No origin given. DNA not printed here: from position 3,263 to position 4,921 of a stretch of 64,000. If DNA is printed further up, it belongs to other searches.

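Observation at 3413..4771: LPPTG-type sortase sorting signal on an Fn3-like surface protein, with no sortase gene in the window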

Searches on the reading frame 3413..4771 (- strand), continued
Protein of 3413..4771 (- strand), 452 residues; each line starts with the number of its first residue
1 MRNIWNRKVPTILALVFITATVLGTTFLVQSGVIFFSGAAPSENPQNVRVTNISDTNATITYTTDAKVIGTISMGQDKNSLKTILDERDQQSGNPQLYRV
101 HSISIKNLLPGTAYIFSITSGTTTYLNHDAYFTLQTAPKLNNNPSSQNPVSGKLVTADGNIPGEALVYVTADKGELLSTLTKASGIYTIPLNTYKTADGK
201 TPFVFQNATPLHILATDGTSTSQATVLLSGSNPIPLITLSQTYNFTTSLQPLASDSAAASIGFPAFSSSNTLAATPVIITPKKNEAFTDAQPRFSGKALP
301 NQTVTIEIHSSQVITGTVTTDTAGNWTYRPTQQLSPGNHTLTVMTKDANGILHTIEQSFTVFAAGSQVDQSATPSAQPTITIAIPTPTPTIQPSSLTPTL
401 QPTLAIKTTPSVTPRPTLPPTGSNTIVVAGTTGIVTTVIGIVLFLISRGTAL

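Call 36: fold_search(model_id=the predicted structure, library=pdb)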
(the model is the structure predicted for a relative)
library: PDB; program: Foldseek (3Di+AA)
matches with E <= 10: 1751; with E <= 0.001: 298
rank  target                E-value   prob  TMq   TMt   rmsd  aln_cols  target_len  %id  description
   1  5e7l                  9.6e-10  1.00  0.17  0.24  27.6       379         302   10  Crystal structure of mouse CNTN2 FN1-FN3 domains (released 2016-08-31)
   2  5e53_B                4.9e-09  1.00  0.16  0.23  25.6       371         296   12  Crystal structure of chicken CNTN1 FN1-FN3 domains (released 2016-08-31)
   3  5e55_A                5.2e-09  1.00  0.16  0.24  24.3       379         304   10  Crystal structure of mouse CNTN6 FN1-FN3 domains (released 2016-08-31)
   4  7mrn_A                8.3e-09  1.00  0.17  0.25  24.4       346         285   14  Mouse CNTN5 APP complex (released 2022-01-05)
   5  5e4s                  2.1e-08  1.00  0.16  0.23  25.8       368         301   10  Crystal structure of mouse CNTN4 FN1-FN3 domains (released 2016-08-31)
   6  5e53_D                2.4e-08  1.00  0.17  0.24  26.0       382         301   10  Crystal structure of chicken CNTN1 FN1-FN3 domains (released 2016-08-31)
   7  5e53_C                3.4e-08  1.00  0.16  0.24  25.5       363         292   11  Crystal structure of chicken CNTN1 FN1-FN3 domains (released 2016-08-31)
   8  7mro                  4.4e-08  1.00  0.17  0.25  25.8       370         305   10  Zebrafish CNTN4 FN1-FN3 domains (released 2022-01-05)
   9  4p99_A                5.8e-08  1.00  0.15  0.16  33.2       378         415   13  Ca2+-stabilized adhesin helps an Antarctic bacterium reach out and bind ice (released 2014-06-18)
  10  5e55_B                7.9e-08  1.00  0.16  0.23  25.7       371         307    9  Crystal structure of mouse CNTN6 FN1-FN3 domains (released 2016-08-31)
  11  8bnq_A                8.3e-08  1.00  0.16  0.22  31.9       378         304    8  Crystal structure of the FnIII-tandem A84-A86 from the A-band of titin (released 2023-04-12)
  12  6xay_A                9.3e-08  1.00  0.16  0.25  26.9       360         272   10  Structure of a fragment of human fibronectin containing the 10th, 11th and 12th type III domains (released 2021-06-09)
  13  5e4q                  9.8e-08  1.00  0.15  0.23  22.9       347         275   11  Crystal structure of mouse CNTN3 FN1-FN3 domains (released 2016-08-31)
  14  7mrn_B                1.0e-07  1.00  0.16  0.25  24.2       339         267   14  Mouse CNTN5 APP complex (released 2022-01-05)
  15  5e53_A                1.0e-07  1.00  0.15  0.22  24.1       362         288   11  Crystal structure of chicken CNTN1 FN1-FN3 domains (released 2016-08-31)
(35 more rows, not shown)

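Call 62: search_protein_families(library=pfam, alignment_id=A1, max_evalue=0.01)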
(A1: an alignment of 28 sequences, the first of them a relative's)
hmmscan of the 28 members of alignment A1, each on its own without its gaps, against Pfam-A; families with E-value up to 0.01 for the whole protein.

A. member 1, P0001 (452 aa): 5 families
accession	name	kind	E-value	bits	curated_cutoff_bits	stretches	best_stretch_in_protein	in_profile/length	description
PF19077.6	Big_13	-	1.4e-11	45.3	27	1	284-361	21-100/102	Bacterial Ig-like domain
PF13620.12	CarboxypepD_reg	-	4e-05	24.3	32.3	0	295-351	10-59/82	Carboxypeptidase regulatory-like domain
PF00041.27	fn3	-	0.00024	21.7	25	1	44-120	2-68/84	Fibronectin type III domain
PF16656.11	Pur_ac_phosph_N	-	0.0003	21.7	30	1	45-122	1-82/93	Purple acid Phosphatase, N-terminal domain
PF17892.7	Cadherin_5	-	0.0028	17.9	26.5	1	304-361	41-97/98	Cadherin-like domain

B. families by the number of members that match (of 28 scanned): 13 families
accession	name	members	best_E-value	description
PF19077.6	Big_13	28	1.6e-12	Bacterial Ig-like domain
PF00041.27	fn3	27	7.1e-08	Fibronectin type III domain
PF16656.11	Pur_ac_phosph_N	26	1.1e-08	Purple acid Phosphatase, N-terminal domain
PF17936.7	Big_6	13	2.7e-07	Bacterial Ig domain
PF13620.12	CarboxypepD_reg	10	8.1e-08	Carboxypeptidase regulatory-like domain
PF17892.7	Cadherin_5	4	0.0016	Cadherin-like domain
PF00746.26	Gram_pos_anchor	3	0.00084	LPXTG cell wall anchor motif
PF17789.7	MG4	2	0.00027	Macroglobulin domain MG4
PF13067.11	DUF3930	1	0.0022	Protein of unknown function (DUF3930)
PF11974.14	bMG3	1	0.0028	Bacterial alpha-2-macroglobulin MG3 domain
PF13715.12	CarbopepD_reg_2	1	0.005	CarboxypepD_reg-like domain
PF15886.11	CBM39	1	0.0062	Carbohydrate binding domain (family 32)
PF00630.25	Filamin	1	0.0067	Filamin/ABP280 repeat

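Call 63: search_protein_representatives(alignment_id=A1)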
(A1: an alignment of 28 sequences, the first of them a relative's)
Query: 28 sequences, 462 profile positions. Proteins with E-value up to 0.001 (for the whole library): 9991; up to 1e-10: 4902; up to 1e-30: 2225. The best 150 are listed.
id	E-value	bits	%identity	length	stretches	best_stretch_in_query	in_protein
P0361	0.0e+00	1070.6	-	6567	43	269-350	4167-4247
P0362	5.0e-274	925.5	-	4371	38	287-350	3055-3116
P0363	9.3e-263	888.4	-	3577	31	283-352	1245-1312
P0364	6.4e-242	819.7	-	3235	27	288-350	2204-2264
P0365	8.6e-242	819.3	-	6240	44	287-350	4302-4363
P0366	2.0e-231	785.1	-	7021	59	285-361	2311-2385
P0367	3.5e-230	781.0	-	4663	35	284-358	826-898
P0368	2.0e-226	768.6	-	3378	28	287-350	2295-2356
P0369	2.6e-210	715.4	-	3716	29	286-351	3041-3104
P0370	1.2e-201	686.9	-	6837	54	281-365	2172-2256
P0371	3.6e-199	678.7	-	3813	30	271-350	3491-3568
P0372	4.2e-198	675.2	-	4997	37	264-350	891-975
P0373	3.7e-189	645.7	-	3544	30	265-352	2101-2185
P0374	5.6e-185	632.0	-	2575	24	271-350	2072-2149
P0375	1.3e-182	624.1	-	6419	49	288-403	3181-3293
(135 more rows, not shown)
